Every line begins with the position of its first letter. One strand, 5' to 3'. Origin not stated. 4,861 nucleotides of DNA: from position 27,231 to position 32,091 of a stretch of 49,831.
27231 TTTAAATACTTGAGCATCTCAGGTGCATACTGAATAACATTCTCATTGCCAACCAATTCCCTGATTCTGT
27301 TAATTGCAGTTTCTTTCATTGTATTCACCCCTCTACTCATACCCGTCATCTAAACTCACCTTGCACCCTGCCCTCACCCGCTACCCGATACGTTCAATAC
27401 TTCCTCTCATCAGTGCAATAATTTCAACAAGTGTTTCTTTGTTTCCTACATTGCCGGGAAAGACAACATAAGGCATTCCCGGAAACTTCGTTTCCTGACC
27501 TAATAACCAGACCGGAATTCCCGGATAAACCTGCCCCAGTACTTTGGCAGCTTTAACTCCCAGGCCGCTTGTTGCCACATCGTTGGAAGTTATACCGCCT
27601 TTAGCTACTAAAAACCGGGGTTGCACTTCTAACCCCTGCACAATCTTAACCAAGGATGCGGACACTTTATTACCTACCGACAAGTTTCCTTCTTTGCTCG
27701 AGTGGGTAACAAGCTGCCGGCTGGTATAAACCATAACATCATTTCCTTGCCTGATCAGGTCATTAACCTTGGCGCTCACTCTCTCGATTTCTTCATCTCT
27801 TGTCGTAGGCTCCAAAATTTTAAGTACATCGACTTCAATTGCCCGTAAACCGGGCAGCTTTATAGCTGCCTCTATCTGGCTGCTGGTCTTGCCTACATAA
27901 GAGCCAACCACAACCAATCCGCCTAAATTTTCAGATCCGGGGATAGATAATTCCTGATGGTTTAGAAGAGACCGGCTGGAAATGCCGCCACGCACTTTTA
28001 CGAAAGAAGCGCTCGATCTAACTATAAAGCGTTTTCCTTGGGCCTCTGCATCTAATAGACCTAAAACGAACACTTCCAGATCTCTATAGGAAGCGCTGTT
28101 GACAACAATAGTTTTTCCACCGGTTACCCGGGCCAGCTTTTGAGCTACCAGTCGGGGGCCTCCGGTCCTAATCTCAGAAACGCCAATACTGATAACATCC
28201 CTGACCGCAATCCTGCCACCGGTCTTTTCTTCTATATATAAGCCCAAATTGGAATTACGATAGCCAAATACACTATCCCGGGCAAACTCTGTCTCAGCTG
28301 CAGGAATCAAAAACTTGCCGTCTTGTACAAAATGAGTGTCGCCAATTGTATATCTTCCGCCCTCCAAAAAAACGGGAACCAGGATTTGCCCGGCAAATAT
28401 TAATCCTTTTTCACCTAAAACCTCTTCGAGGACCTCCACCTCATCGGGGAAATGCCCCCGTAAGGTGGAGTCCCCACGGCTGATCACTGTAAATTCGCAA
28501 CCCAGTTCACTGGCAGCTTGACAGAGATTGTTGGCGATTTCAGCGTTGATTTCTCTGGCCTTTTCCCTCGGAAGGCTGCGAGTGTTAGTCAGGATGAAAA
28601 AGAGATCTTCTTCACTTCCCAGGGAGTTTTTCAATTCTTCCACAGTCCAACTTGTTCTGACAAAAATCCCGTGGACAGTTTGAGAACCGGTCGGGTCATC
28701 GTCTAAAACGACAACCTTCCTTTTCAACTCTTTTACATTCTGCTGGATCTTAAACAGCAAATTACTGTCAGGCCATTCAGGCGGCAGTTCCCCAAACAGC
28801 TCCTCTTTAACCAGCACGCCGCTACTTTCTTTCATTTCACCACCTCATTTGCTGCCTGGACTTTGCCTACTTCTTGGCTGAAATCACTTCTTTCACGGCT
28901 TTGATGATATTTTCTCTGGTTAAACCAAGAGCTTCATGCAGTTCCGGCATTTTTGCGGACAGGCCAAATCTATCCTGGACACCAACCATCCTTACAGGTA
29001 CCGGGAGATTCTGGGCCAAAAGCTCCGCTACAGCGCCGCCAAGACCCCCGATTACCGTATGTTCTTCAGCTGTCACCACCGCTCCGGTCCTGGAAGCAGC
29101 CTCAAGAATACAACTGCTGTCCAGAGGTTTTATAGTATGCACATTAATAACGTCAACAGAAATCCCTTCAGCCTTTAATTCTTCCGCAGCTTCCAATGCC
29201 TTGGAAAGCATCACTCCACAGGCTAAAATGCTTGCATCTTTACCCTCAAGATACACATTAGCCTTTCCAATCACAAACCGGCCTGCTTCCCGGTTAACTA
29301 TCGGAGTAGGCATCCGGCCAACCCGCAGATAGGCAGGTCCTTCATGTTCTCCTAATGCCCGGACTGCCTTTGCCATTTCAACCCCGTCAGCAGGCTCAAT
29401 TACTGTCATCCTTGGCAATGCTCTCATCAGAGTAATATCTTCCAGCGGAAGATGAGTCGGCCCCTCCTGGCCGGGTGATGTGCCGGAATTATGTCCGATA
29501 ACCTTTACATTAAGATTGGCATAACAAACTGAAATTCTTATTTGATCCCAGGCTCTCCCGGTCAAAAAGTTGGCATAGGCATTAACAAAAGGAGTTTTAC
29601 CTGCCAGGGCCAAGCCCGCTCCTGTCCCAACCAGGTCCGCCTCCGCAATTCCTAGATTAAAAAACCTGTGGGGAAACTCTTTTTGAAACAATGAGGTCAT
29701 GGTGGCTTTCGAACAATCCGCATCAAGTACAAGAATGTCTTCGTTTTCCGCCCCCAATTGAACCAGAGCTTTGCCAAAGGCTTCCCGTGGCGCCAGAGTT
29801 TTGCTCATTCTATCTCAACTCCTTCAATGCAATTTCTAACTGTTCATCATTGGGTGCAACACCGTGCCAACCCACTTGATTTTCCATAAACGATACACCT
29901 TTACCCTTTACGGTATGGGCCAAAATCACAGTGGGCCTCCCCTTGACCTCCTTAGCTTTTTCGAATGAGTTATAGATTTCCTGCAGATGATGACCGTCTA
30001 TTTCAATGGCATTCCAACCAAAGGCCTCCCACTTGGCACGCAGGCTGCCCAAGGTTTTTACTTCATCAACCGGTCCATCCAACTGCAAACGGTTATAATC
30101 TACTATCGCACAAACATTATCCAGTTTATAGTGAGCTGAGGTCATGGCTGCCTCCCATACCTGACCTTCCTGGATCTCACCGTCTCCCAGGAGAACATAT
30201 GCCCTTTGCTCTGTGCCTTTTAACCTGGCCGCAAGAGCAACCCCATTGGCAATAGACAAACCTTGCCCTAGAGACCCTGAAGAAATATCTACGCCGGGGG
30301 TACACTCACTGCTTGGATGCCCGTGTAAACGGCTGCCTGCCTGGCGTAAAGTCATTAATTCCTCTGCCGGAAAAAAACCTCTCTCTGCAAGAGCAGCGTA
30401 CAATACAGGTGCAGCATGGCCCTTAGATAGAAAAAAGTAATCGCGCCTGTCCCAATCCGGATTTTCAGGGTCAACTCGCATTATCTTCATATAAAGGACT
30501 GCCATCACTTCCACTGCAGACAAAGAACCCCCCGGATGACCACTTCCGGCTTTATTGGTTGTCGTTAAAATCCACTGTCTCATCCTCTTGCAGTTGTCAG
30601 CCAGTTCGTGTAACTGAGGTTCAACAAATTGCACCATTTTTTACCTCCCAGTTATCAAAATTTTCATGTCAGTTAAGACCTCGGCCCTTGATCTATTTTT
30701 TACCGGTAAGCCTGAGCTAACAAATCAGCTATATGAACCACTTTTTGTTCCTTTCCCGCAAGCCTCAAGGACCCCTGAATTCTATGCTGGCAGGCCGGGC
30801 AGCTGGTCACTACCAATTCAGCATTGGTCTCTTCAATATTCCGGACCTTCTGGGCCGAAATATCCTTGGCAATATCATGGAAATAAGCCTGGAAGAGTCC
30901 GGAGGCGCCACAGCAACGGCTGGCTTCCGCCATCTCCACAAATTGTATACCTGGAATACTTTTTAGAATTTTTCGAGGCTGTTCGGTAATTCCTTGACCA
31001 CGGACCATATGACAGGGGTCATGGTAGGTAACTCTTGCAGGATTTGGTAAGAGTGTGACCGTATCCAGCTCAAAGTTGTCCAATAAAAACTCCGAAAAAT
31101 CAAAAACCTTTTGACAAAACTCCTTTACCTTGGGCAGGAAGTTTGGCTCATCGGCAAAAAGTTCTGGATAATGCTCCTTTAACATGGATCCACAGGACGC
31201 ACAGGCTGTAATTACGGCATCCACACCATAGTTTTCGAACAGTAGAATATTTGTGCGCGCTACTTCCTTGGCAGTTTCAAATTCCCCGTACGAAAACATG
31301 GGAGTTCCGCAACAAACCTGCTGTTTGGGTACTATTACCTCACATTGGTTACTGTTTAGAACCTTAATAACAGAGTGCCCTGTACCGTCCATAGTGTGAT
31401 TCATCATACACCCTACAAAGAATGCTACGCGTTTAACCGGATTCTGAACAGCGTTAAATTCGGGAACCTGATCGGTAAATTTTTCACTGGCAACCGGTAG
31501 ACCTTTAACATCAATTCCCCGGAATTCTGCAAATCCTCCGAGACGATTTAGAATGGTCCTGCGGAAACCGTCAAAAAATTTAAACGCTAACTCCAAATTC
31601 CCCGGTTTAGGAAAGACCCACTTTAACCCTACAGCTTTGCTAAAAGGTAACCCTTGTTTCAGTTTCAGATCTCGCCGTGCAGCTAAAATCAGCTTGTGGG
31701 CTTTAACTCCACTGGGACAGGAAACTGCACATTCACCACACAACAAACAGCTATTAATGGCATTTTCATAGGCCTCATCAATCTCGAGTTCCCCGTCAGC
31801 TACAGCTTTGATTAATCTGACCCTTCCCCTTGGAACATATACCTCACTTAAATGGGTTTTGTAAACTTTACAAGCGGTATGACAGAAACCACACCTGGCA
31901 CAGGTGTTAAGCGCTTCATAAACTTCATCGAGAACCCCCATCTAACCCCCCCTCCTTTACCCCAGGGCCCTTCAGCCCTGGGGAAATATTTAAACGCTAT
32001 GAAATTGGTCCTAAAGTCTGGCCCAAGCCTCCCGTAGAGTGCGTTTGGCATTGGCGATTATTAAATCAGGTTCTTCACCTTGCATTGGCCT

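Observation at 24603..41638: Sigma-54-controlled 14-gene operon joining a corrinoid methyltransferase module to acid-sugar/C2-type carbon enzymes: candidate undescribed demethylation-coupled catabolic system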

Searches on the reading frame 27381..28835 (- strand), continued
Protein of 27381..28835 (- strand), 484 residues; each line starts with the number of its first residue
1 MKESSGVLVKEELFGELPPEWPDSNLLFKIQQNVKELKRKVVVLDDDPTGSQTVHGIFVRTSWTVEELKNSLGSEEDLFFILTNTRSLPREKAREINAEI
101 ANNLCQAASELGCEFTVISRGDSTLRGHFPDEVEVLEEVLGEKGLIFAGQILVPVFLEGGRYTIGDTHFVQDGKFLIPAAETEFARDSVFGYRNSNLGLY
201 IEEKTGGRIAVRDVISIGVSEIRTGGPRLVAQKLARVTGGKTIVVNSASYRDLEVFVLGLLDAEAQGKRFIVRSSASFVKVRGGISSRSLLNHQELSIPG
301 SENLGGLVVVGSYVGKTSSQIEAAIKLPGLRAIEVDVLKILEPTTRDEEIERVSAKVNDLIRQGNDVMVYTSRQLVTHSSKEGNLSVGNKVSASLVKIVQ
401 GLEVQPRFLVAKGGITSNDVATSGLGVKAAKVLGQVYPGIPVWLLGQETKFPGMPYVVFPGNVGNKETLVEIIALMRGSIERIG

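Call 45: search_protein_families(library=pfam, proteins=[L104:391-1326:+, L104:1537-2223:+, L104:2365-3846:+, L104:3861-4850:+, L104:4863-5768:+, L104:5859-6842:+, L104:8935-9981:+, L104:11412-11780:+, L104:12092-13747:+, L104:14078-15769:+], max_evalue=0.00001)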
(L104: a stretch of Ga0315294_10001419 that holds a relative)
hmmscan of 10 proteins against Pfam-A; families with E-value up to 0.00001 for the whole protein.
L104:391-1326:+ (311 aa): 1 family
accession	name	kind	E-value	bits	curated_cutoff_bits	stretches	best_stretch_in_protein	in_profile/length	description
PF01116.26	F_bP_aldolase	-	6.8e-100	334.6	25.5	1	30-309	1-277/277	Fructose-bisphosphate aldolase class-II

L104:1537-2223:+ (228 aa): 2 families
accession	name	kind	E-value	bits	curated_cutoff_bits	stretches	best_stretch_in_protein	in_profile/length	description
PF07729.17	FCD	-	2.1e-20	73.8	24.3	1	86-207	1-120/125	FCD domain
PF00392.27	GntR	-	1.1e-17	63.9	27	1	17-76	4-64/64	Bacterial regulatory proteins, gntR family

L104:2365-3846:+ (493 aa): 2 families
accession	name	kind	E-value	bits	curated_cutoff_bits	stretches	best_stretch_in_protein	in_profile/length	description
PF01547.30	SBP_bac_1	-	8.3e-29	102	26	1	104-398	11-305/307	Bacterial extracellular solute-binding protein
PF13416.11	SBP_bac_8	-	6.5e-22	79.1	27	1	106-429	2-275/279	Bacterial extracellular solute-binding protein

L104:3861-4850:+ (329 aa): 1 family
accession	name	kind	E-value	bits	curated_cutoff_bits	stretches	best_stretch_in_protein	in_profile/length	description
PF00528.27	BPD_transp_1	-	1.3e-18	67.8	26.4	1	122-323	2-177/184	Binding-protein-dependent transport system inner membrane component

L104:4863-5768:+ (301 aa): 1 family
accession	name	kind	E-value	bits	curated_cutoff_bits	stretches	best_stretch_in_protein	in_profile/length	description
PF00528.27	BPD_transp_1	-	8.7e-16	58.6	26.4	1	109-294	2-182/184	Binding-protein-dependent transport system inner membrane component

L104:5859-6842:+ (327 aa): 1 family
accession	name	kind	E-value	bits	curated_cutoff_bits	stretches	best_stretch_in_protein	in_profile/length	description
PF01261.30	AP_endonuc_2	-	1.3e-27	97.6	31.1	1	35-264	3-227/249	Xylose isomerase-like TIM barrel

L104:8935-9981:+ (348 aa): 2 families
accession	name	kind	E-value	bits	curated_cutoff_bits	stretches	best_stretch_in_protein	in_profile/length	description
PF08240.17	ADH_N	-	1.1e-33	116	23.5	1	29-139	1-103/104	Alcohol dehydrogenase GroES-like domain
PF00107.32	ADH_zinc_N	-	1.9e-22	80.1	31.8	1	178-308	1-128/129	Zinc-binding dehydrogenase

L104:11412-11780:+ (122 aa): 1 family
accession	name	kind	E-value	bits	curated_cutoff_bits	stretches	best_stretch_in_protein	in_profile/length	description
PF00389.36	2-Hacid_dh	-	1.7e-24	86.5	24.6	1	5-109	1-103/134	D-isomer specific 2-hydroxyacid dehydrogenase, catalytic domain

L104:12092-13747:+ (551 aa): 1 family
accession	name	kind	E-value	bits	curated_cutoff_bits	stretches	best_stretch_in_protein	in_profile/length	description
PF17957.7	Big_7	-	9.5e-09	36.2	24.1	1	448-528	7-70/70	Bacterial Ig domain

L104:14078-15769:+ (563 aa): 3 families
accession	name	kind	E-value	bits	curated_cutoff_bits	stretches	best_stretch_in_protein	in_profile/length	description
PF15902.12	Sortilin-Vps10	-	2e-15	57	33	1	409-523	2-121/446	Sortilin, neurotensin receptor 3,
PF17957.7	Big_7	-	5.8e-08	33.7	24.1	1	32-80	1-49/70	Bacterial Ig domain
PF14870.12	PSII_BNR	-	6.1e-07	29.4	27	0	418-530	7-115/303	Photosynthesis system II assembly factor YCF48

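Call 79: search_protein_families(library=ncbifam, proteins=[L086:2773-3930:+], max_evalue=1e-20)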
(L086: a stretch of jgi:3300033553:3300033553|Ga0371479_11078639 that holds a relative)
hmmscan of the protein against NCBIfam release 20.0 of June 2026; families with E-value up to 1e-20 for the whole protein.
L086:2773-3930:+ (385 aa): 1 family
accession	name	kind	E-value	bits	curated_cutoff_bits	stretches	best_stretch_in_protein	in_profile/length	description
TIGR03248.1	galactar-dH20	equivalog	5.5e-76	256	730.85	1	3-365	107-485/507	galactarate dehydratase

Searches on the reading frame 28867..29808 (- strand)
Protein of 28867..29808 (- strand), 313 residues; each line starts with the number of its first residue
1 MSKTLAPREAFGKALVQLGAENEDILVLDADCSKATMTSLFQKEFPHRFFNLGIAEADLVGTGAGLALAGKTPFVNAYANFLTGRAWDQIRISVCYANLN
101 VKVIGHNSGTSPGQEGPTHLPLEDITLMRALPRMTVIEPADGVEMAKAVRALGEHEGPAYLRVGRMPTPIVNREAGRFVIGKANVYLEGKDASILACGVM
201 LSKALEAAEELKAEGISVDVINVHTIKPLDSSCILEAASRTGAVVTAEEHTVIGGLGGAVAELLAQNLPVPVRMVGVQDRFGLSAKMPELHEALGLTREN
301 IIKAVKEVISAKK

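Call 4: search_protein_families(library=pfam, proteins=[window:28867-29808:-])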
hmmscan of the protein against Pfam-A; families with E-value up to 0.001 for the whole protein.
window:28867-29808:- (313 aa): 4 families
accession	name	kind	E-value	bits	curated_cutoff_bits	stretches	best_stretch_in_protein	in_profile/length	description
PF02779.29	Transket_pyr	-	2.5e-36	125.4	27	1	5-166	3-170/174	Transketolase, pyrimidine binding domain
PF02780.25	Transketolase_C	-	3.8e-33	114.5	25.9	1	181-301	1-124/124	Transketolase, C-terminal domain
PF22613.1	Transketolase_C_1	-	1.1e-07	32.4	27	1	177-297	2-113/113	Transketolase-like TK C-terminal domain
PF17147.9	PFOR_II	-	0.00026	21.8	27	1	192-262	3-73/102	Pyruvate:ferredoxin oxidoreductase core domain II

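Call 6: search_protein_families(library=ncbifam, proteins=[window:28867-29808:-], max_evalue=0.00001)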
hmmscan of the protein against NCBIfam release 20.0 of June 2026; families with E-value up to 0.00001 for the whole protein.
window:28867-29808:- (313 aa): 9 families
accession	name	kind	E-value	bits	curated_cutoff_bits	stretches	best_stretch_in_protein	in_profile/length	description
NF004559.0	PRK05899.2-5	equivalog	2.1e-87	293.8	488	1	3-310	316-625/627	transketolase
TIGR00204.1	dxs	equivalog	1.1e-55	189.3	465.95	1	2-309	307-615/616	1-deoxy-D-xylulose-5-phosphate synthase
NF004556.0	PRK05899.2-2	equivalog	1.2e-46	159.2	575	1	3-309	320-638/639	transketolase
NF003933.0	PRK05444.2-2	equivalog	4.1e-40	137.9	395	1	3-308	287-604/606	1-deoxy-D-xylulose-5-phosphate synthase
NF008968.0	PRK12315.1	subfamily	9.7e-33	113.3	510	1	15-309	289-581/582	1-deoxy-D-xylulose-5-phosphate synthase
TIGR00232.1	tktlase_bact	equivalog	3.8e-25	88.3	682.25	1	3-309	347-653/654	transketolase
NF006667.0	PRK09212.1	subfamily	2.6e-22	79.1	321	1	177-311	189-325/327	pyruvate dehydrogenase complex E1 component subunit beta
NF008854.0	PRK11892.1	equivalog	2.6e-21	75.8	454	1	179-308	330-461/464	pyruvate dehydrogenase complex E1 component subunit beta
NF004558.0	PRK05899.2-4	equivalog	1.3e-19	70.1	788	1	16-309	355-650/651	transketolase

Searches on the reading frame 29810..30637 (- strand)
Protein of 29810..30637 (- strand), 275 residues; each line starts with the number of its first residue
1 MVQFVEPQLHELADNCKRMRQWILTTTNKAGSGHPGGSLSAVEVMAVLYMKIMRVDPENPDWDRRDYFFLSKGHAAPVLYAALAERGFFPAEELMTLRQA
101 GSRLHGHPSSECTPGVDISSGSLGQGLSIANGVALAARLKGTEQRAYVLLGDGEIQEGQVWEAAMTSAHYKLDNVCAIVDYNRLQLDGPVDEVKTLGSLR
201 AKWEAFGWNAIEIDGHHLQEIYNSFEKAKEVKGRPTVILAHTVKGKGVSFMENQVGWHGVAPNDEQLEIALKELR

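Call 4: search_protein_families(library=pfam, proteins=[window:29810-30637:-])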
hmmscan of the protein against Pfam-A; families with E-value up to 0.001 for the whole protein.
window:29810-30637:- (275 aa): 3 families
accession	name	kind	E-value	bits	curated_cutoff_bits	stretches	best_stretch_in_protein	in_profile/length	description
PF00456.26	Transketolase_N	-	4.7e-55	187.3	22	1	19-268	9-269/334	Transketolase, thiamine diphosphate binding domain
PF13292.11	DXP_synthase_N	-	2.3e-12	47.2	21.2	1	9-190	15-179/274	1-deoxy-D-xylulose-5-phosphate synthase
PF00676.26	E1_dh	-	5e-08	32.7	22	1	119-231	99-210/300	Dehydrogenase E1 component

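Call 6: search_protein_families(library=ncbifam, proteins=[window:29810-30637:-], max_evalue=0.00001)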
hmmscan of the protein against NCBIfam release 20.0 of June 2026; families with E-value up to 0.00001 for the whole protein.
window:29810-30637:- (275 aa): 12 families
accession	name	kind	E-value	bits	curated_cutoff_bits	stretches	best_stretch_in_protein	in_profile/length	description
NF004559.0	PRK05899.2-5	equivalog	1.2e-107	360.7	488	1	8-274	14-279/627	transketolase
NF004556.0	PRK05899.2-2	equivalog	5e-84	282.8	575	1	4-274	9-276/639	transketolase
TIGR00232.1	tktlase_bact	equivalog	8.8e-60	202.8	682.25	1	19-271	7-270/654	transketolase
NF004558.0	PRK05899.2-4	equivalog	3.8e-53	180.9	788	1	18-274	9-270/651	transketolase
TIGR00759.1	aceE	equivalog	4.3e-21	74.6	859.9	2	33-212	102-288/885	pyruvate dehydrogenase (acetyl-transferring), homodimeric type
TIGR00204.1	dxs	equivalog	1.8e-20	73.1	465.95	2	9-190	15-179/616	1-deoxy-D-xylulose-5-phosphate synthase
TIGR03186.1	AKGDH_not_PDH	exception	2.3e-17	62.6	1408.3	2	33-213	102-289/889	alpha-ketoglutarate dehydrogenase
TIGR03182.1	PDH_E1_alph_y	equivalog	7.9e-13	48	393.85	1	121-251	110-242/315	pyruvate dehydrogenase (acetyl-transferring) E1 component subunit alpha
NF003933.0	PRK05444.2-2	equivalog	3.4e-12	45.7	395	1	9-267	22-274/606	1-deoxy-D-xylulose-5-phosphate synthase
NF008968.0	PRK12315.1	subfamily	4.7e-11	41.6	510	1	126-264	119-266/582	1-deoxy-D-xylulose-5-phosphate synthase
TIGR03181.1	PDH_E1_alph_x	equivalog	2.5e-10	39.8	411.35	1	123-230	124-230/341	pyruvate dehydrogenase (acetyl-transferring) E1 component subunit alpha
NF003616.0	PRK05261.1-1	subfamily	3.4e-07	28.9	777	1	102-229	120-249/788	phosphoketolase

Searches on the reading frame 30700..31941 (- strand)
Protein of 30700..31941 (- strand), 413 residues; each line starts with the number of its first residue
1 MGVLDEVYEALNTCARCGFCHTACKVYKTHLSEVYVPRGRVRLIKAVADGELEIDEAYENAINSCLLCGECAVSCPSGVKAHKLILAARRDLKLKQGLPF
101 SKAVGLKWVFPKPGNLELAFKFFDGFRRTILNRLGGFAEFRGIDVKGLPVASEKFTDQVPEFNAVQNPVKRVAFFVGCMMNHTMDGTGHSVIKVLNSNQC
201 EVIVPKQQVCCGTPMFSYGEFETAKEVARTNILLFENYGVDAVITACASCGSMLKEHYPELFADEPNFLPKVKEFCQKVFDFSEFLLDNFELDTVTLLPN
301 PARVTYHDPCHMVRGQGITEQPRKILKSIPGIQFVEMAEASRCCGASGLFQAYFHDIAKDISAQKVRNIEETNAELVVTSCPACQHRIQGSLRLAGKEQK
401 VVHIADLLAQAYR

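Call 3: search_protein_families(library=pfam, proteins=[window:30700-31941:-])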
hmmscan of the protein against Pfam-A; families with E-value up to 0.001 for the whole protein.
window:30700-31941:- (413 aa): 6 families
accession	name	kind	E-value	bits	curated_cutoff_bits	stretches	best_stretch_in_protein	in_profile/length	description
PF02754.22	CCG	-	2e-40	137.2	20.6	2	304-388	1-84/85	Cysteine-rich domain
PF13183.11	Fer4_8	-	6.9e-11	43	27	1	11-79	2-68/68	4Fe-4S dicluster domain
PF13534.11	Fer4_17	-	2e-09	38.3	22.2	1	14-79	2-60/61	4Fe-4S dicluster domain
PF12838.12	Fer4_7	-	4.2e-06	27.6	27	1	13-79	1-52/52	4Fe-4S dicluster domain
PF13237.11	Fer4_10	-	0.00022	21.5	25.5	0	63-81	7-27/53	4Fe-4S dicluster domain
PF13187.11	Fer4_9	-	0.00031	21.1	27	1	14-78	2-50/52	4Fe-4S dicluster domain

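Call 5: search_protein_families(library=ncbifam, proteins=[window:30700-31941:-], max_evalue=0.00001)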
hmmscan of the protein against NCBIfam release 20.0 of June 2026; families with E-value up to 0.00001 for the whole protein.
window:30700-31941:- (413 aa): 13 families
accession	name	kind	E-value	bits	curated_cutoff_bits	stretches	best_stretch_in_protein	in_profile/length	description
NF045670.1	quin_L_LdhH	equivalog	1.8e-86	291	800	1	5-409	297-706/706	L-lactate dehydrogenase (quinone) large subunit LdhH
NF004898.0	PRK06259.1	equivalog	1.3e-78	264.8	385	1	152-412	244-488/488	fumarate reductase (CoM/CoB) subunit TfrB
NF008369.0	PRK11168.1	equivalog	4.3e-53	180.6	278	2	153-412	148-399/401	anaerobic glycerol-3-phosphate dehydrogenase subunit C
NF008434.0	PRK11274.1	equivalog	6.1e-47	160.4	333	1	6-408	17-403/409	glycolate oxidase subunit GlcF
TIGR03379.1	glycerol3P_GlpC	equivalog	2.2e-39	135.4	279.9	2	169-411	161-395/397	anaerobic glycerol-3-phosphate dehydrogenase subunit GlpC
NF045663.1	diclust_near_Sec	equivalog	1.6e-24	86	530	2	171-408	421-632/759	pyridine nucleotide-disulfide oxidoreductase/dicluster-binding protein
TIGR03288.1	CoB_CoM_SS_B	equivalog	3.5e-18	65.9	345.15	1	172-388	2-237/290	CoB--CoM heterodisulfide reductase subunit B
NF045796.1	DsrK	equivalog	3.3e-17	62.2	400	1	274-389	294-417/453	sulfate reduction electron transfer complex DsrMKJOP subunit DsrK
NF045724.1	ferredox_TmcB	equivalog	1.6e-16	60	735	2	302-407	313-423/430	electron transfer complex ferredoxin TmcB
NF045711.1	sulf_resp_HmcF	equivalog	3.5e-15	55.8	750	1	302-388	335-425/457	sulfate respiration complex iron-sulfur protein HmcF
TIGR00273.1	TIGR00273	equivalog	4.3e-09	35.7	444.8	1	5-96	286-376/432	LutB/LldF family L-lactate oxidation iron-sulfur protein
NF041780.1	hetero_SS_HdrB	equivalog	7.3e-09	35.3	450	0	304-389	170-252/304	ferredoxin:CoB-CoM heterodisulfide reductase subunit HdrB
NF042965.1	MFR_anch_SdhE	equivalog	3.6e-06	26.7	500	0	331-388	177-232/282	8-methylmenaquinol:fumarate reductase membrane anchor subunit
